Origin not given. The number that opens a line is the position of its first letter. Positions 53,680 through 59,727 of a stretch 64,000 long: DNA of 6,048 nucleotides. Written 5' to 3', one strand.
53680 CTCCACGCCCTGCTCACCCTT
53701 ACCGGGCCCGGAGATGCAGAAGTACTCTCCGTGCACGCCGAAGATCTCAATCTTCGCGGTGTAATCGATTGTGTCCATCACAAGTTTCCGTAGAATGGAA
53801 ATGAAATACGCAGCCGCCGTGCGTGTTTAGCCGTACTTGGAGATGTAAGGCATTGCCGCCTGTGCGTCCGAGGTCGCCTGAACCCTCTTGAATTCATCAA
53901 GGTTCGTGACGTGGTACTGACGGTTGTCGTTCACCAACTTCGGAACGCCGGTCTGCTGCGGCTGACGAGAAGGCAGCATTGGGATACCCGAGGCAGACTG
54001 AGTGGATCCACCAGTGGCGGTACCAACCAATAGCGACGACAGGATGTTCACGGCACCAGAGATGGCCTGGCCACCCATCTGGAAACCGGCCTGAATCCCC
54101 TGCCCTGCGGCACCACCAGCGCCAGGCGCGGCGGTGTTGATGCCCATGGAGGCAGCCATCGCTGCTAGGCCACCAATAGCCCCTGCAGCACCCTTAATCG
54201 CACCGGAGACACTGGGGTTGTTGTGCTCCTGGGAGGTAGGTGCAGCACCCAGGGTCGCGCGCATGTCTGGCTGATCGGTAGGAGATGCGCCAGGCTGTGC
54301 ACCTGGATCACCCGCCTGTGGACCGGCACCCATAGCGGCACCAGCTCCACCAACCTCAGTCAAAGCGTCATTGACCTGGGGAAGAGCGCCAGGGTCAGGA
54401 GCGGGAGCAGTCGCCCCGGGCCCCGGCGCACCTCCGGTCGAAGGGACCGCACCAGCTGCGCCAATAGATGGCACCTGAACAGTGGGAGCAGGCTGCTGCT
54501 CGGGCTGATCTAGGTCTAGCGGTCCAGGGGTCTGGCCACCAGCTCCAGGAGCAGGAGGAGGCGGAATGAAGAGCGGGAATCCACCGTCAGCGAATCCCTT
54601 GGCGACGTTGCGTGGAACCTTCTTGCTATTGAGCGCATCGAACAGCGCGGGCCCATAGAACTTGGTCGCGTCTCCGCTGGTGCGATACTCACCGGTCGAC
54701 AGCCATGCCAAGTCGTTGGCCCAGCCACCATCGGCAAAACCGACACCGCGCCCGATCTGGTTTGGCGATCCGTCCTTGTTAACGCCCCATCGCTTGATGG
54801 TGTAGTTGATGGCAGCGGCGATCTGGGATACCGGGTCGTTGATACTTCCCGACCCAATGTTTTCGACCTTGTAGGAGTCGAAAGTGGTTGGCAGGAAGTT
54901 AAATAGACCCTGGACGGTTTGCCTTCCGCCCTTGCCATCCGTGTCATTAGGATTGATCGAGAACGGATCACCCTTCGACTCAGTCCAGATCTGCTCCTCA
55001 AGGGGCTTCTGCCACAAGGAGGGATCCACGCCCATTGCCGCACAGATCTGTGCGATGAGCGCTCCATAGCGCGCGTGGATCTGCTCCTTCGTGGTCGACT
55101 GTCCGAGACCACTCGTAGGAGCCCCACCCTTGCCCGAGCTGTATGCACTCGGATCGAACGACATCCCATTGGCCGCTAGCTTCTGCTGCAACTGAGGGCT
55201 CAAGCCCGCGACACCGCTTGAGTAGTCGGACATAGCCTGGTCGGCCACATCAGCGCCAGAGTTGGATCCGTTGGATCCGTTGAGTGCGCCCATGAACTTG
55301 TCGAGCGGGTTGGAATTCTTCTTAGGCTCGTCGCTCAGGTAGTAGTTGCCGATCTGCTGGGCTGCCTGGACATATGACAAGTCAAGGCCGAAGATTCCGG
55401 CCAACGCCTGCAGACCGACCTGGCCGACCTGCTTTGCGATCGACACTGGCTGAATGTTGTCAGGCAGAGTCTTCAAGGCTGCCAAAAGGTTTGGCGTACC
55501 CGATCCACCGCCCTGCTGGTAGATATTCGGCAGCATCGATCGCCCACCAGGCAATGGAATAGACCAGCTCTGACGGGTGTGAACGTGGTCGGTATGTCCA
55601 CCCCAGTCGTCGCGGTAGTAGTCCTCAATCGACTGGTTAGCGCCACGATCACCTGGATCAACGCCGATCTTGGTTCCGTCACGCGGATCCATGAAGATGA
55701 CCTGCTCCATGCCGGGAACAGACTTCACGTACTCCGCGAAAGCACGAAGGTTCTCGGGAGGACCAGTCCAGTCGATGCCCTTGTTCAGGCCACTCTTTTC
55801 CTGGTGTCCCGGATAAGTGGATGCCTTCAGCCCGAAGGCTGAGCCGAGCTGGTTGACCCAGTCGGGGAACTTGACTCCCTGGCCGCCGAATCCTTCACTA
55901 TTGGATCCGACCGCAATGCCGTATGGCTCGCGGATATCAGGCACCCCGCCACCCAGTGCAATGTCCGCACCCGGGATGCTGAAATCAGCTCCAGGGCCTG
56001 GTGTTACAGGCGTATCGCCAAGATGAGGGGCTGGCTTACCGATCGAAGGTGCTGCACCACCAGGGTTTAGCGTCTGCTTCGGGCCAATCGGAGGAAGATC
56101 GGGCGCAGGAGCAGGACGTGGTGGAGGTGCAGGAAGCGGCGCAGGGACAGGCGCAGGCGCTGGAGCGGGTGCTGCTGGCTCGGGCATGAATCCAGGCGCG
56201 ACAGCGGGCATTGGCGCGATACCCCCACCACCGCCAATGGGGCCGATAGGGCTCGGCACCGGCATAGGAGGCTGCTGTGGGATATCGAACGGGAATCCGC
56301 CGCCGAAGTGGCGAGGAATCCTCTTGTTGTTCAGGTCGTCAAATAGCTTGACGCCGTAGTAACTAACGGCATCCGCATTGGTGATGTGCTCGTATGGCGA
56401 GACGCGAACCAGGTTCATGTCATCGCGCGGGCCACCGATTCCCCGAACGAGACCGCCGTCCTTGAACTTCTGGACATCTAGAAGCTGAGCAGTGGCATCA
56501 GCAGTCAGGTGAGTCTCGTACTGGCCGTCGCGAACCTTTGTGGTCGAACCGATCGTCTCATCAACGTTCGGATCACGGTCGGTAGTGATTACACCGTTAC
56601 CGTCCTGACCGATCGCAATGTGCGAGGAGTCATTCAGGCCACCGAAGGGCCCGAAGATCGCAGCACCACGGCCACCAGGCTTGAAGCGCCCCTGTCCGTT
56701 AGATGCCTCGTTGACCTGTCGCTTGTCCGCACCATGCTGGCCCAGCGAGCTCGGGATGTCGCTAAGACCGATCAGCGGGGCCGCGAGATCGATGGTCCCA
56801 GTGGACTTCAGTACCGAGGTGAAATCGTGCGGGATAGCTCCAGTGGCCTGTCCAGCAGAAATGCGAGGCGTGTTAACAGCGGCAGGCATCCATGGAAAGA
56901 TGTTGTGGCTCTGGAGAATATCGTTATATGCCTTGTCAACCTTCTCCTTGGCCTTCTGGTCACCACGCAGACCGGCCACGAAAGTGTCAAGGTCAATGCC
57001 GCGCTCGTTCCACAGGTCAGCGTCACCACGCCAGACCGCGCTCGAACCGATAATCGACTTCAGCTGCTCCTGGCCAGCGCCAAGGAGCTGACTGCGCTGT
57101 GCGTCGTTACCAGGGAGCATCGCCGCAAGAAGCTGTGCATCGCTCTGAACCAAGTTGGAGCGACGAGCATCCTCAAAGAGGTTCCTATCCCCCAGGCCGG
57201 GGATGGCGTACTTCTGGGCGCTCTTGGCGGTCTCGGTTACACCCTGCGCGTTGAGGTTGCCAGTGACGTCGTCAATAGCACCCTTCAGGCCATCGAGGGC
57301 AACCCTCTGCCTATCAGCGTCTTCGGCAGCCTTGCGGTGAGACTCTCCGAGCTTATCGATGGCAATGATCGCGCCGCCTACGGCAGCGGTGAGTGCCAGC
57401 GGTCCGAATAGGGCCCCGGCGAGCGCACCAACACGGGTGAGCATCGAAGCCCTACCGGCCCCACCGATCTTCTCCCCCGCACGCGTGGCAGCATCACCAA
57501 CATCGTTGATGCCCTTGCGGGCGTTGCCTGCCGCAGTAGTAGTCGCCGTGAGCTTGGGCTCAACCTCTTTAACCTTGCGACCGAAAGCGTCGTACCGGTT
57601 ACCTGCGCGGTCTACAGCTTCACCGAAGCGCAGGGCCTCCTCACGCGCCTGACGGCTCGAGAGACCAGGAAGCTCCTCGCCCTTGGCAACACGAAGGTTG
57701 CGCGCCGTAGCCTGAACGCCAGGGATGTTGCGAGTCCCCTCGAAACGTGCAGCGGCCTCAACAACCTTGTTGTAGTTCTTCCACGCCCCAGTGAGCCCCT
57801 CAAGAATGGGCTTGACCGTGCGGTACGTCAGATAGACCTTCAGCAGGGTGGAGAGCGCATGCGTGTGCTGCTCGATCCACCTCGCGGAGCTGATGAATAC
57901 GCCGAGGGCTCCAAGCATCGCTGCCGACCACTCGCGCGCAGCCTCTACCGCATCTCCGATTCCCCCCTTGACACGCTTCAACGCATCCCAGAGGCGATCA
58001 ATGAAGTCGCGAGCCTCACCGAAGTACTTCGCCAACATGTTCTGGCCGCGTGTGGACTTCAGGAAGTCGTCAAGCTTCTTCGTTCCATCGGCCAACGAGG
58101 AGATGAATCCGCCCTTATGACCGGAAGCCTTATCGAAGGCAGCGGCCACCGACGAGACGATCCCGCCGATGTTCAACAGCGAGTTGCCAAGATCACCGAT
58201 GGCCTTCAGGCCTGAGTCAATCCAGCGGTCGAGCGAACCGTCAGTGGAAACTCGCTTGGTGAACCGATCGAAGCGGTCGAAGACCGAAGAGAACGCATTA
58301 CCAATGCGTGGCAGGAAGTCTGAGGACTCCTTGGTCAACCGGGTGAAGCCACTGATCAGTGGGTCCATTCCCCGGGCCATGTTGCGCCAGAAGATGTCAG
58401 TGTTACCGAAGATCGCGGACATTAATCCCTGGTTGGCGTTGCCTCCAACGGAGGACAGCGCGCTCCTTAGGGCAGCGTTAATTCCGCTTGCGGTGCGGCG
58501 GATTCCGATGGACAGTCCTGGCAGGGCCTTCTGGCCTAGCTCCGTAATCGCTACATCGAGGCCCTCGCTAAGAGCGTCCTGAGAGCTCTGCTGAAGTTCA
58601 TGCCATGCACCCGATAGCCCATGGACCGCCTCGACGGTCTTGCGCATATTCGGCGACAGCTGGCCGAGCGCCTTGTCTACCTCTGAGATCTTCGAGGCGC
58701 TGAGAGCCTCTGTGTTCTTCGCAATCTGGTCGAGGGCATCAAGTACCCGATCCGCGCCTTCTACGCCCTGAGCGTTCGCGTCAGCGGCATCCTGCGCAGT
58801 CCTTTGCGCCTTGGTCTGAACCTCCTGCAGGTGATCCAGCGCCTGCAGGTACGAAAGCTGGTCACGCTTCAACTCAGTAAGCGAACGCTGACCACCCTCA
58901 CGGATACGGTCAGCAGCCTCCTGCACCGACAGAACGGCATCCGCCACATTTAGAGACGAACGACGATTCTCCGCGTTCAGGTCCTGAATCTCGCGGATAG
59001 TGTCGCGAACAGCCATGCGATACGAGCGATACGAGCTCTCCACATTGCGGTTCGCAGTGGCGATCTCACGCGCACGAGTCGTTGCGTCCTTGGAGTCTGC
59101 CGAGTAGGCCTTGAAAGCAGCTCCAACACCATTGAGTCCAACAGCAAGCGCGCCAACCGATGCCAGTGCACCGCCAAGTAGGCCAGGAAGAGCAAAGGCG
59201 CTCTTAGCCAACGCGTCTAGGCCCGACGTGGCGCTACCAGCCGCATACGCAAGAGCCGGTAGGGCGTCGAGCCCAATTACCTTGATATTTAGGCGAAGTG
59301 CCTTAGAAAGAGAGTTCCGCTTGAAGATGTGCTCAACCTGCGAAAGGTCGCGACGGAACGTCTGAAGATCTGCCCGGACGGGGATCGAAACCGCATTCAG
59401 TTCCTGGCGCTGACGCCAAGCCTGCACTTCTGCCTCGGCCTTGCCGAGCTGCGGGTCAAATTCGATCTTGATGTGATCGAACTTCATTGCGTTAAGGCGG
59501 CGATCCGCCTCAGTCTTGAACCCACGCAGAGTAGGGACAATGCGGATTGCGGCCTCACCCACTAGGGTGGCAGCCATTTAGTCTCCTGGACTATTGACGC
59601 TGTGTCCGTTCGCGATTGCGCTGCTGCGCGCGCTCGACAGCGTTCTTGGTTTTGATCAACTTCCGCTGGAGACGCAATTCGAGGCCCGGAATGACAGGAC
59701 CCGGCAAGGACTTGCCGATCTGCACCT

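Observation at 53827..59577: Tape measure protein with embedded lytic-transglycosylase motif, duplicated ~35-aa module and proline-rich spacers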

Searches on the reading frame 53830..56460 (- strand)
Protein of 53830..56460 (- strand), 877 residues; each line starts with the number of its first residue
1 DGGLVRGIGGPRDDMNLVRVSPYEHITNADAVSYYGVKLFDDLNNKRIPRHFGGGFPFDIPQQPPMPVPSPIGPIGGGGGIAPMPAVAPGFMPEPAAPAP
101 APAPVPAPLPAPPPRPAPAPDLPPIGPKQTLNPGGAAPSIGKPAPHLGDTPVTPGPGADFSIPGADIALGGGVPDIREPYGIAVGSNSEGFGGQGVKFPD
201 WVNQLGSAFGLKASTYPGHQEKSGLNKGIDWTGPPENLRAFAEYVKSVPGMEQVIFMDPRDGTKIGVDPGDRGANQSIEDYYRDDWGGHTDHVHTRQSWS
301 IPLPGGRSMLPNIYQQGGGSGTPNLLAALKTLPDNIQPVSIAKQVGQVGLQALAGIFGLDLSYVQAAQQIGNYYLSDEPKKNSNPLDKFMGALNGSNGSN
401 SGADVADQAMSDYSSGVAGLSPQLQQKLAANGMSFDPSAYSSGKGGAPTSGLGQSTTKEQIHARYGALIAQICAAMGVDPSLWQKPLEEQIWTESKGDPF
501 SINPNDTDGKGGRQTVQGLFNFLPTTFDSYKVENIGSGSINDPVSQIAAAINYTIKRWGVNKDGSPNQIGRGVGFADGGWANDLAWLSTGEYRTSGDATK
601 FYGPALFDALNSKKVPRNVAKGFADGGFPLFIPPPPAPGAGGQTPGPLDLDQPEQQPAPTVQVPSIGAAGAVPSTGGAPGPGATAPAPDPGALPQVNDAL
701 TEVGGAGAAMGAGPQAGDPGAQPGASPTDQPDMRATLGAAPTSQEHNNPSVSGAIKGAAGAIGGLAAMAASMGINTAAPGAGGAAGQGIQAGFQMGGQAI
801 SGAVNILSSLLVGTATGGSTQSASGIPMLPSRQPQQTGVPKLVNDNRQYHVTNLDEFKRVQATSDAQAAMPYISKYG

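Call 21: find_homologous_proteins(query=window:53830-56460:-, max_evalue=0.001)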
Query window:53830-56460:- (877 aa): 35 proteins with E <= 0.001 among 8000 candidates.
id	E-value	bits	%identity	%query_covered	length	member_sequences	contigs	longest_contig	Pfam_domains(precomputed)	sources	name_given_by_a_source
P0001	1.4e-50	190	50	26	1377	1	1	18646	PF06737.20,PF10145.15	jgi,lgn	jgi:hypothetical protein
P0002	1.1e-38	151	59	14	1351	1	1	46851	PF10145.15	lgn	-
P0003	9.3e-38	148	59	15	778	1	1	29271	-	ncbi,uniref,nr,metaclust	ncbi:hypothetical protein A5791_19900 [Mycobacterium sp. 852002-51163_SCH5372311]|uniref:hypothetica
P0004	1.2e-34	138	58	14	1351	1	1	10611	PF20155.5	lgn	-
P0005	2.6e-31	127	58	15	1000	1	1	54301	-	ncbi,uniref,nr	ncbi:tape measure protein [Mycobacterium phage MalagasyRose]|uniref:Tape measure protein n=1 Tax=Myc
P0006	5.9e-31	126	54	14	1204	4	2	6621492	PF10145.15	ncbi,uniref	ncbi:phage tail tape measure protein [Mycolicibacterium sp. jd]|uniref:phage tail tape measure prote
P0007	9.4e-31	125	42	24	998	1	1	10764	PF10145.15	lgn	-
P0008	3.0e-30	123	45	21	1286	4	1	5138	PF06737.20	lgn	-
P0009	3.3e-30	123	55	13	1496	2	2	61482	PF06737.20,PF20155.5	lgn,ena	-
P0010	6.4e-30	122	45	21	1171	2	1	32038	PF06737.20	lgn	-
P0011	8.5e-30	122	51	15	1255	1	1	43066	PF20155.5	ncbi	-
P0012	2.8e-29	120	43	19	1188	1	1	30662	PF06737.20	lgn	-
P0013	5.8e-29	119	48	19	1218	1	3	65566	PF20155.5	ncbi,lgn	-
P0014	1.1e-28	118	54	14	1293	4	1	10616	-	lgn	-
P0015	1.0e-27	115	54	14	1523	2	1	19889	PF04513.18,PF06737.20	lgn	-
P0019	4.8e-27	113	48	15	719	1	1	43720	PF01510.31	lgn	-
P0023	8.9e-26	108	48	15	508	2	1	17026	PF01510.31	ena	-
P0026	2.8e-24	103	50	14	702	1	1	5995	-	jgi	jgi:N-acetyl-anhydromuramyl-L-alanine amidase AmpD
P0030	3.6e-22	96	48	13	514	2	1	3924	PF01510.31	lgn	-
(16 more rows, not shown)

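Call 107: search_protein_families(library=phrogs, proteins=[P0023, P0030, P0019, P0026], max_evalue=0.00001)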
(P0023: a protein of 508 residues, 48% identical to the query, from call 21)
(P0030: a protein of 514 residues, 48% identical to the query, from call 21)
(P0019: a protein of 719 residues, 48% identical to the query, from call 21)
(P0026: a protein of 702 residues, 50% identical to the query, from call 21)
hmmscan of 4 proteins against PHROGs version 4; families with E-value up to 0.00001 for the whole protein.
P0023 (508 aa): 14 families
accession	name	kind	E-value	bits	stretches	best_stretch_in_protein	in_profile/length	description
phrog_700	-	lysis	3.9e-81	274.9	1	130-435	175-482/491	endolysin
phrog_2998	-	lysis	2.8e-37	130.3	1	142-325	127-310/485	endolysin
phrog_7025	-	tail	1.2e-28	99.8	1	4-139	2129-2259/2880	tail length tape measure protein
phrog_6435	-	tail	1.1e-23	83.7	1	3-142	1591-1747/2090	tail length tape measure protein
phrog_12609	-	lysis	1.5e-23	84.6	1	147-321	6-187/264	endolysin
phrog_4197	-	tail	1.2e-22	80.6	1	5-193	1203-1372/1783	tail length tape measure protein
phrog_2337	-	tail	1.3e-20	74.3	1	6-336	876-1134/1326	tail length tape measure protein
phrog_16428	-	lysis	6.6e-19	69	1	146-333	245-440/520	endolysin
phrog_317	-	lysis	7.4e-18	65.9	1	333-435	372-478/492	endolysin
phrog_1519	-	lysis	2.4e-12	47.7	1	334-434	392-492/502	endolysin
phrog_28089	-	lysis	7.6e-10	38.3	1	169-330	273-455/1141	endolysin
phrog_8927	-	tail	1.4e-07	30.9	1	5-138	1035-1161/1619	tail length tape measure protein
phrog_880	-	lysis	9.8e-07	29.5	1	147-335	176-354/435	endolysin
phrog_9228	-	tail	4.5e-06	26.2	1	68-135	952-1025/1425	tail length tape measure protein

P0030 (514 aa): 14 families
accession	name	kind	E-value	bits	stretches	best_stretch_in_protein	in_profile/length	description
phrog_700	-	lysis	7e-80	270.7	1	134-439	180-483/491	endolysin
phrog_2998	-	lysis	9.8e-32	112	1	155-324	139-305/485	endolysin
phrog_7025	-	tail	2.8e-26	91.9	1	2-136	2128-2257/2880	tail length tape measure protein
phrog_6435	-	tail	1.7e-24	86.4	1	4-140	1593-1746/2090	tail length tape measure protein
phrog_4197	-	tail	2.5e-23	82.9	1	7-198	1206-1386/1783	tail length tape measure protein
phrog_12609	-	lysis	1e-21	78.6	1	152-323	9-188/264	endolysin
phrog_2337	-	tail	1.7e-21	77.2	1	4-166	875-1033/1326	tail length tape measure protein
phrog_317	-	lysis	5.5e-19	69.7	1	332-440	370-480/492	endolysin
phrog_16428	-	lysis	2e-17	64.1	1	150-331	246-435/520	endolysin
phrog_1519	-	lysis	9.1e-11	42.5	1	332-439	391-494/502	endolysin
phrog_8927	-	tail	8.6e-08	31.7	1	4-135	1035-1159/1619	tail length tape measure protein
phrog_9228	-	tail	1e-07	31.6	1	48-134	933-1025/1425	tail length tape measure protein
phrog_28089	-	lysis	3.9e-07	29.3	1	171-323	273-447/1141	endolysin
phrog_670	-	lysis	1.7e-06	28.2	1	155-320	102-256/596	endolysin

P0019 (719 aa): 17 families
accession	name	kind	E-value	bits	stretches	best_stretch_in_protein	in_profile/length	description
phrog_700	-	lysis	1e-107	362.6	2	296-596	180-479/491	endolysin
phrog_2998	-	lysis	7.6e-55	188.3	2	308-492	89-301/485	endolysin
phrog_880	-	lysis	1.7e-41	144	1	295-498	141-343/435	endolysin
phrog_6435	-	tail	3.4e-34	118.6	1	159-298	1587-1742/2090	tail length tape measure protein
phrog_8927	-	tail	3.5e-32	112.5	2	5-142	1315-1449/1619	tail length tape measure protein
phrog_2337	-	tail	1.4e-28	100.6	1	157-302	867-1022/1326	tail length tape measure protein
phrog_4197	-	tail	3e-26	92.5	2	170-296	1204-1340/1783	tail length tape measure protein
phrog_7025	-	tail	3.1e-23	81.8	1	183-297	2160-2256/2880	tail length tape measure protein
phrog_317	-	lysis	5.7e-20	72.9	1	466-595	340-474/492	endolysin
phrog_2810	-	head and packaging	4.8e-19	69.1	1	30-139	337-438/952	virion structural protein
phrog_1519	-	lysis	5.9e-12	46.4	1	496-595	390-489/502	endolysin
phrog_1794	-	lysis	1.9e-09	38.4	1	346-502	57-205/336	amidase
phrog_9228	-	tail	1.3e-08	34.6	1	176-295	871-1024/1425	tail length tape measure protein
phrog_670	-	lysis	2.1e-07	31.2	1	390-477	165-236/596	endolysin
phrog_10030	-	tail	5.4e-07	28.3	1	12-139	1773-1880/2105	tail length tape measure protein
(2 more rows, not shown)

P0026 (702 aa): 11 families
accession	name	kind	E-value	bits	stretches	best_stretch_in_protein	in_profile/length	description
phrog_700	-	lysis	1.2e-107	362.3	2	276-560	168-456/491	endolysin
phrog_2998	-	lysis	6.6e-31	109.3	1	318-468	147-302/485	endolysin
phrog_6435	-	tail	1.7e-26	93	1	144-289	1589-1742/2090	tail length tape measure protein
phrog_16428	-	lysis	1.2e-23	84.6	1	283-467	225-424/520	endolysin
phrog_12609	-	lysis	4.8e-22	79.7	1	310-493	16-213/264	endolysin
phrog_2337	-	tail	4.8e-19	69.1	1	141-298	868-1028/1326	tail length tape measure protein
phrog_7025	-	tail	3.7e-17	61.7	1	165-289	2159-2257/2880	tail length tape measure protein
phrog_9228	-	tail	1.1e-09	38.1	0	204-308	939-1035/1425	tail length tape measure protein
phrog_1519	-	lysis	3.3e-08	34.1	1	472-582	390-499/502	endolysin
phrog_28089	-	lysis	2.1e-07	30.2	1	322-467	273-444/1141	endolysin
phrog_670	-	lysis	4.4e-06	26.8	1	308-528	104-306/596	endolysin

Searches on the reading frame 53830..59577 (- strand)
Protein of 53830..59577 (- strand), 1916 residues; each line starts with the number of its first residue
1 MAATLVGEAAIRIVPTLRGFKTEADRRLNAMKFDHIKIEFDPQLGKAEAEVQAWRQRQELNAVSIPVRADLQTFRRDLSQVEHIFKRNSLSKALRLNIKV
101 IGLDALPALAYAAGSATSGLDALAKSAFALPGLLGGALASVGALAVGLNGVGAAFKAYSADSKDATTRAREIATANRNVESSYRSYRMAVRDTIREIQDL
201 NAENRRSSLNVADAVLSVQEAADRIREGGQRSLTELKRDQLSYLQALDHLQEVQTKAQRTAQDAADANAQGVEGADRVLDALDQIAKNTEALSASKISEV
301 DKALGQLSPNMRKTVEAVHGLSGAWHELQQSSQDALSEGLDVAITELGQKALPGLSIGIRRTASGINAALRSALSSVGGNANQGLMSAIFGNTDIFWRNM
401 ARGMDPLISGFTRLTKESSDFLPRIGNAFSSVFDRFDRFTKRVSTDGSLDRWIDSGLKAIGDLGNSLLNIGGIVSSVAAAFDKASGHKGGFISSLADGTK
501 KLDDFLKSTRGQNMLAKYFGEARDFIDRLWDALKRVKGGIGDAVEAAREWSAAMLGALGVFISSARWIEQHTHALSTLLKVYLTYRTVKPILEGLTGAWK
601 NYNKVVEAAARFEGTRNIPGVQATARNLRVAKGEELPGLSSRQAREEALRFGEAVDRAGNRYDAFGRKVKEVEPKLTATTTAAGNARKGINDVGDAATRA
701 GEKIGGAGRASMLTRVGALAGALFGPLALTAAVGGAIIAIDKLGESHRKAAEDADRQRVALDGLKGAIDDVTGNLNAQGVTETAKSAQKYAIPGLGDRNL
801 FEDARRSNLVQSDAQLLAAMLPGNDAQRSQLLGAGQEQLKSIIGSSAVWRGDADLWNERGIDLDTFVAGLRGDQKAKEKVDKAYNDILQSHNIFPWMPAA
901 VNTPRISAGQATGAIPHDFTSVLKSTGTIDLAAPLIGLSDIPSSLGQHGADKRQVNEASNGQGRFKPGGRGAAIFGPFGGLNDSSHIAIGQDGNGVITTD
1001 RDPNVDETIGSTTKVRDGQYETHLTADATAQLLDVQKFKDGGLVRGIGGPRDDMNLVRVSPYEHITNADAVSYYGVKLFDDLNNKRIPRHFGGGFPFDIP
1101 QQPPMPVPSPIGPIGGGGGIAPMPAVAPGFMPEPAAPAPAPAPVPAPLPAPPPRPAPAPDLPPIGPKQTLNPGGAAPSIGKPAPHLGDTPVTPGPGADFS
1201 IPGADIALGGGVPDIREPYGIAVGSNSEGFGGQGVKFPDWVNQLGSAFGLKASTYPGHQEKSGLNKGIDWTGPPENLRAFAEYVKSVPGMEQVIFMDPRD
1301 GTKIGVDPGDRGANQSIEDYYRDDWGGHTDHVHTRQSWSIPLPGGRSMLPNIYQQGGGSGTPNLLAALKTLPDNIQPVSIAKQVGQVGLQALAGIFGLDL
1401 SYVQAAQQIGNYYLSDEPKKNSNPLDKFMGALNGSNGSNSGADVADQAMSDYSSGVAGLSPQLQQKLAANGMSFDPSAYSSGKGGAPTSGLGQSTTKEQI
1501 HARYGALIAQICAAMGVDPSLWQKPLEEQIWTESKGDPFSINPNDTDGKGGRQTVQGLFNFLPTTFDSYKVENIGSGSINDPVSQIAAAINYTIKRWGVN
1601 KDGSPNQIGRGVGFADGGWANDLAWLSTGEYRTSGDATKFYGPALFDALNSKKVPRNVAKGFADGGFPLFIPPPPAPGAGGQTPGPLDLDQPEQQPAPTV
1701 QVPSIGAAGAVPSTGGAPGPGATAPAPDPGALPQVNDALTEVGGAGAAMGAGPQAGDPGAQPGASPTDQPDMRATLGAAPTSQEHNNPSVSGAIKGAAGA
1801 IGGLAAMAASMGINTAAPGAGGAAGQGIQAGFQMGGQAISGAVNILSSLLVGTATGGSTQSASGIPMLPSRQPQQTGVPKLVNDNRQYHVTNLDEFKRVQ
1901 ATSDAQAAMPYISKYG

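Call 6: search_protein_families(library=pfam, proteins=[window:53830-59577:-], max_evalue=1)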
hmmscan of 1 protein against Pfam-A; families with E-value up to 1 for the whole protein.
window:53830-59577:- (1916 aa): 0 families

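Call 7: search_protein_families(library=phrogs, proteins=[window:53830-59577:-], max_evalue=0.01)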
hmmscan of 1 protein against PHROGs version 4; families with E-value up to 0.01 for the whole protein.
window:53830-59577:- (1916 aa): 13 families
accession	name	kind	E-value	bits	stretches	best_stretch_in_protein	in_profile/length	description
phrog_3547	-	tail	0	1491.8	1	1-1915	1-1766/1767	tail length tape measure protein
phrog_4197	-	tail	2.1e-71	242.2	2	104-558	255-697/1783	tail length tape measure protein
phrog_934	-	tail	1.8e-68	232.2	2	285-604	230-551/1988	tail length tape measure protein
phrog_6090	-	tail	4.6e-63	214.5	1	109-544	243-701/1853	tail length tape measure protein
phrog_6435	-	tail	1.3e-40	139.8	3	298-564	350-616/2090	tail length tape measure protein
phrog_305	-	tail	2.9e-33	116.6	1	4-595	11-457/1001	tail length tape measure protein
phrog_7025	-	tail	5.4e-33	114.2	4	293-781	816-1269/2880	tail length tape measure protein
phrog_2337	-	tail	2.1e-28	100.1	2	1216-1488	872-1135/1326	tail length tape measure protein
phrog_8537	-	unknown function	7.5e-12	46.2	1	1461-1630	94-265/384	-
phrog_9228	-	tail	6.8e-09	35.5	2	1278-1372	963-1055/1425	tail length tape measure protein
phrog_4070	-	tail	9e-08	31.7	1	1465-1621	711-861/989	tail length tape measure protein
phrog_788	-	tail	0.0067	17.2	0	242-349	171-273/297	tail protein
phrog_1272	-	tail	0.0076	14.9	1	385-547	708-866/1606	tail length tape measure protein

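Call 24: search_protein_families(library=ncbifam, proteins=[window:53830-59577:-], max_evalue=1)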
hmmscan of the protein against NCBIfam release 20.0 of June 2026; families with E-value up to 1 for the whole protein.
window:53830-59577:- (1916 aa): 1 family
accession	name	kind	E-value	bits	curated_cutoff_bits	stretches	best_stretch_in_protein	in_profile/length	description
TIGR02169.1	SMC_prok_A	equivalog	0.61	7.7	729.4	1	167-334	224-390/1165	chromosome segregation protein SMC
